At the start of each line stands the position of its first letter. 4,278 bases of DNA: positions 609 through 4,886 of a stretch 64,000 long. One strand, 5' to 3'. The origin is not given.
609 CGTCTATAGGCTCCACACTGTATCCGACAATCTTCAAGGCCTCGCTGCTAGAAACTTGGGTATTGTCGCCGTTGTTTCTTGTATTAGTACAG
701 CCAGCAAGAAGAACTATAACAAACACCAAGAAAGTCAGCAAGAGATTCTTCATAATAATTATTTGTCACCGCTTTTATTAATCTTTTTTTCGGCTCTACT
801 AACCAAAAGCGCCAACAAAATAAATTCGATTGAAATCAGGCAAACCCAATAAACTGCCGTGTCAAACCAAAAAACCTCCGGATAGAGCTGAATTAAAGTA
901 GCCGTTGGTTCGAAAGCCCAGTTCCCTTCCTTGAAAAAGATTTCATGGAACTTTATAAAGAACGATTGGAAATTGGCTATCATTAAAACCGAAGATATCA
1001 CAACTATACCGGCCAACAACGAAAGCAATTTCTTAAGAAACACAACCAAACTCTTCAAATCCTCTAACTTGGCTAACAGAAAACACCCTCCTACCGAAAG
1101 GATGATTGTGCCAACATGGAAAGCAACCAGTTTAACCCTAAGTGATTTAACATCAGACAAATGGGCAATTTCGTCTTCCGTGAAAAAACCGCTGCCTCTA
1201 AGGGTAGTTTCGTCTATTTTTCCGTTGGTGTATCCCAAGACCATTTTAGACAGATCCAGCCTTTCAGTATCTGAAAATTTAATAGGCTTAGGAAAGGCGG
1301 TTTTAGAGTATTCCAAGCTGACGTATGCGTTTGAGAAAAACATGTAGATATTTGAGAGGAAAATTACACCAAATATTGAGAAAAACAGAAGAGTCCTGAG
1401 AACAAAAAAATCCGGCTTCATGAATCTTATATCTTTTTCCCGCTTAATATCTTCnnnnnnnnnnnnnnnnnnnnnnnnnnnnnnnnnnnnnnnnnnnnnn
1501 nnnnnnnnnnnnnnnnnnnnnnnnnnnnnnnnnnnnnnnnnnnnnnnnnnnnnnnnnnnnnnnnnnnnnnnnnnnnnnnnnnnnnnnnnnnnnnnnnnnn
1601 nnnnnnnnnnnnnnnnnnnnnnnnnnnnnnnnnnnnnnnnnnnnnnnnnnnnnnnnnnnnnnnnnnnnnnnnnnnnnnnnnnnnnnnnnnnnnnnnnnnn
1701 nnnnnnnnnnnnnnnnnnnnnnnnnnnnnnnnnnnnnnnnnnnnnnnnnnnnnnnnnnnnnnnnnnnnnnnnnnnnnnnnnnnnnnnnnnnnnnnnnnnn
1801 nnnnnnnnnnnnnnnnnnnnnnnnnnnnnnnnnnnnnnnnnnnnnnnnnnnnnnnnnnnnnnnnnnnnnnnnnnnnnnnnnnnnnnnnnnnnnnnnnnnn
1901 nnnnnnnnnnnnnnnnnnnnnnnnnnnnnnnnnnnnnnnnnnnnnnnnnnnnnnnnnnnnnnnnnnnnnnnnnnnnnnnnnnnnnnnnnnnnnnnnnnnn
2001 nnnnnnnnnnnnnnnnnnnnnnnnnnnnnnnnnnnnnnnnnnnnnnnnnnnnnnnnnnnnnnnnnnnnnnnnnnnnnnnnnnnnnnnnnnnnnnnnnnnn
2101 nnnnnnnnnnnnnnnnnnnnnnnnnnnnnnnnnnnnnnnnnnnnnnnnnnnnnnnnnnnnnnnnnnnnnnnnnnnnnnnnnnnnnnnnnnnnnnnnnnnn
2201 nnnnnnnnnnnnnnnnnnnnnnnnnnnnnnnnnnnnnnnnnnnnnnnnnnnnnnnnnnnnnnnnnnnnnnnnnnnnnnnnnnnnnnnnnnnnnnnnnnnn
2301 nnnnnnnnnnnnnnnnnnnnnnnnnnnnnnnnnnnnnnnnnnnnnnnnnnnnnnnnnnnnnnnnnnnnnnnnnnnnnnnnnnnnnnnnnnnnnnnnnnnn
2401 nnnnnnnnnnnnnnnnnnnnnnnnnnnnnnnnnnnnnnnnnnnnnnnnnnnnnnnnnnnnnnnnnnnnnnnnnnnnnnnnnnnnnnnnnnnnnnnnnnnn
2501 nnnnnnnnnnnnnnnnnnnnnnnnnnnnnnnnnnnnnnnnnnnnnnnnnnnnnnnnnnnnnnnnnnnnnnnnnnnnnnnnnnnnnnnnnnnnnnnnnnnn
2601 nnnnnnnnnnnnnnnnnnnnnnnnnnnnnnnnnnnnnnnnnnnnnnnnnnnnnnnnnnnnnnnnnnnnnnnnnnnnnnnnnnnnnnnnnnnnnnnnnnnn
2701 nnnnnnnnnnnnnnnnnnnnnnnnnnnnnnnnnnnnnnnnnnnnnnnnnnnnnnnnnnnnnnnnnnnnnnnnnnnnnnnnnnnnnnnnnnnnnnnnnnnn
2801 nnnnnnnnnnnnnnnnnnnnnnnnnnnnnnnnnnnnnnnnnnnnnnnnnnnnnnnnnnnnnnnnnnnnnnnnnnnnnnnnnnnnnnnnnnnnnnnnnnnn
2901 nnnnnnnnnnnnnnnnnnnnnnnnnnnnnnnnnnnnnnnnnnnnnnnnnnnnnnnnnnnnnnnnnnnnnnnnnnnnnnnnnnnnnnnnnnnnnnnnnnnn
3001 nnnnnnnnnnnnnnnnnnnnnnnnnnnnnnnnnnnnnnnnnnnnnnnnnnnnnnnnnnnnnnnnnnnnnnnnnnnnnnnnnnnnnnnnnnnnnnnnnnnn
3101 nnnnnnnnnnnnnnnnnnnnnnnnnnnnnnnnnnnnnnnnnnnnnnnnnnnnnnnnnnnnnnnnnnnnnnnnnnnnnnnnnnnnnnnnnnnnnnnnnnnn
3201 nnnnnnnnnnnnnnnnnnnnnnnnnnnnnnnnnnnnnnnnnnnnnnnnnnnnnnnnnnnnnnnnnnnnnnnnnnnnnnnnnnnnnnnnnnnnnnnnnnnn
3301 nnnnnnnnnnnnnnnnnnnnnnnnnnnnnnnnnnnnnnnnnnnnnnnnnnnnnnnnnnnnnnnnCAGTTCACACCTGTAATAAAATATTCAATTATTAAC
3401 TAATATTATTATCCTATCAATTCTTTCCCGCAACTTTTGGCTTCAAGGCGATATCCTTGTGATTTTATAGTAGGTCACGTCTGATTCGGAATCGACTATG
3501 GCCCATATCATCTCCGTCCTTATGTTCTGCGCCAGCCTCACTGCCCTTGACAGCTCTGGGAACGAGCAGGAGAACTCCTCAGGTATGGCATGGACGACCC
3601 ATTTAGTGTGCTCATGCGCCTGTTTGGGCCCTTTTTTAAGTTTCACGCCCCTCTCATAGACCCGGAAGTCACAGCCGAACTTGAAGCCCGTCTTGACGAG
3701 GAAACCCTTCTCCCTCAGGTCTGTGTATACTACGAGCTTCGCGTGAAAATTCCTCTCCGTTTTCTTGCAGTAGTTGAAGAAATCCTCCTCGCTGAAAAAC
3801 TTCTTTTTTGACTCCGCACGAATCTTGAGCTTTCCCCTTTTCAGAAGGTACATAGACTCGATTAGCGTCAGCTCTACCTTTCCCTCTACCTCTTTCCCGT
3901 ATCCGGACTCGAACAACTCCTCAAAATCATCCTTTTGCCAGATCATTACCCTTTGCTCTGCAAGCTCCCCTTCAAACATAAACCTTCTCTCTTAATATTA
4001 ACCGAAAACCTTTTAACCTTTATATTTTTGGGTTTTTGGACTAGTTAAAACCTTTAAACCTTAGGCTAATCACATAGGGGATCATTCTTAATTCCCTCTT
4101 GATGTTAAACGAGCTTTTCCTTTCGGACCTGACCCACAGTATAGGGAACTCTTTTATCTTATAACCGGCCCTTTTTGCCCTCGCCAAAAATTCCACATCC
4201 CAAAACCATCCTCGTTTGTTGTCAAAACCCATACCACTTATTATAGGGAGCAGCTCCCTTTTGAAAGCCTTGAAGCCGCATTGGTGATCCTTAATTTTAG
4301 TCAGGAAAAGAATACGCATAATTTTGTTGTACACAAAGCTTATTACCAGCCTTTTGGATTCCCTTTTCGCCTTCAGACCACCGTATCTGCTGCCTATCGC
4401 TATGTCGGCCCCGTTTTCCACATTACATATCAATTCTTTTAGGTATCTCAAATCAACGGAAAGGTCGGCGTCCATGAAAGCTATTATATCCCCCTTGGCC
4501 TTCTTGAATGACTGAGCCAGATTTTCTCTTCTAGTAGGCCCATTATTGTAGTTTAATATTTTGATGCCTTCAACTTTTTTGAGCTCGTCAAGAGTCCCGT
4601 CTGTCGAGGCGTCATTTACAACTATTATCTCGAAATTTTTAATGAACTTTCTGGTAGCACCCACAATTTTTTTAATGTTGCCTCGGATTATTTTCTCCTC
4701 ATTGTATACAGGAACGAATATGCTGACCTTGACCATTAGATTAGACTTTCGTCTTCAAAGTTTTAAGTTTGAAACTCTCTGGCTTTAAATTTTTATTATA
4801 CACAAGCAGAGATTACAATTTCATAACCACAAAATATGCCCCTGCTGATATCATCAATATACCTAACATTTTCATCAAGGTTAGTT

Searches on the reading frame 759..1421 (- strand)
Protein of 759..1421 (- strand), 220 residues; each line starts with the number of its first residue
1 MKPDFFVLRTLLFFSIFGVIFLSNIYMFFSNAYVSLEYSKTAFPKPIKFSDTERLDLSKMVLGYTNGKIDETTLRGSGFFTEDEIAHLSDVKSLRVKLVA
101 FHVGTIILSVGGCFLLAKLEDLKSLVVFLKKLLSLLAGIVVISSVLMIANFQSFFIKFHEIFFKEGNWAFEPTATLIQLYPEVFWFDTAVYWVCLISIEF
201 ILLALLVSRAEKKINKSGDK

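Call 54: search_protein_families(library=pfam, proteins=[window:759-1421:-], max_evalue=0.0001)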
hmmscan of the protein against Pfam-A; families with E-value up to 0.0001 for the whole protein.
window:759-1421:- (220 aa): 1 family
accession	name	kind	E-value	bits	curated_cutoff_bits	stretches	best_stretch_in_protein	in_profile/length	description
PF07314.17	Lit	-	9e-26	91.4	24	1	12-185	4-176/176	Lipoprotein intramolecular transacylase Lit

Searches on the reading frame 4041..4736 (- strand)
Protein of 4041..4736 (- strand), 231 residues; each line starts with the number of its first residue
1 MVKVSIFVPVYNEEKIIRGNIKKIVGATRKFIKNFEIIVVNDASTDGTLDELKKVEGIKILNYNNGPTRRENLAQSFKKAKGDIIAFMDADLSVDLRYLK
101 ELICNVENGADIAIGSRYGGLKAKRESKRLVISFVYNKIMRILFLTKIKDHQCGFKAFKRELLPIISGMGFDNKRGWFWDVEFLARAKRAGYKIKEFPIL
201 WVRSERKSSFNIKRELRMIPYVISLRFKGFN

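Call 54: search_protein_families(library=pfam, proteins=[window:4041-4736:-], max_evalue=0.0001)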
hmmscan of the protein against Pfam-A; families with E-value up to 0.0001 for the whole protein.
window:4041-4736:- (231 aa): 3 families
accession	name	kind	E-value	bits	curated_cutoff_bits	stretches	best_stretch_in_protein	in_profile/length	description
PF00535.33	Glycos_transf_2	-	1e-27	97.5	23.3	1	5-163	1-164/168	Glycosyl transferase family 2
PF13641.12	Glyco_tranf_2_3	-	8.3e-08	33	27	1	4-211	3-218/230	Glycosyltransferase like family 2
PF10111.15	Glyco_tranf_2_2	-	2.9e-07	30.7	27.3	1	5-92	1-92/276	Glycosyltransferase like family 2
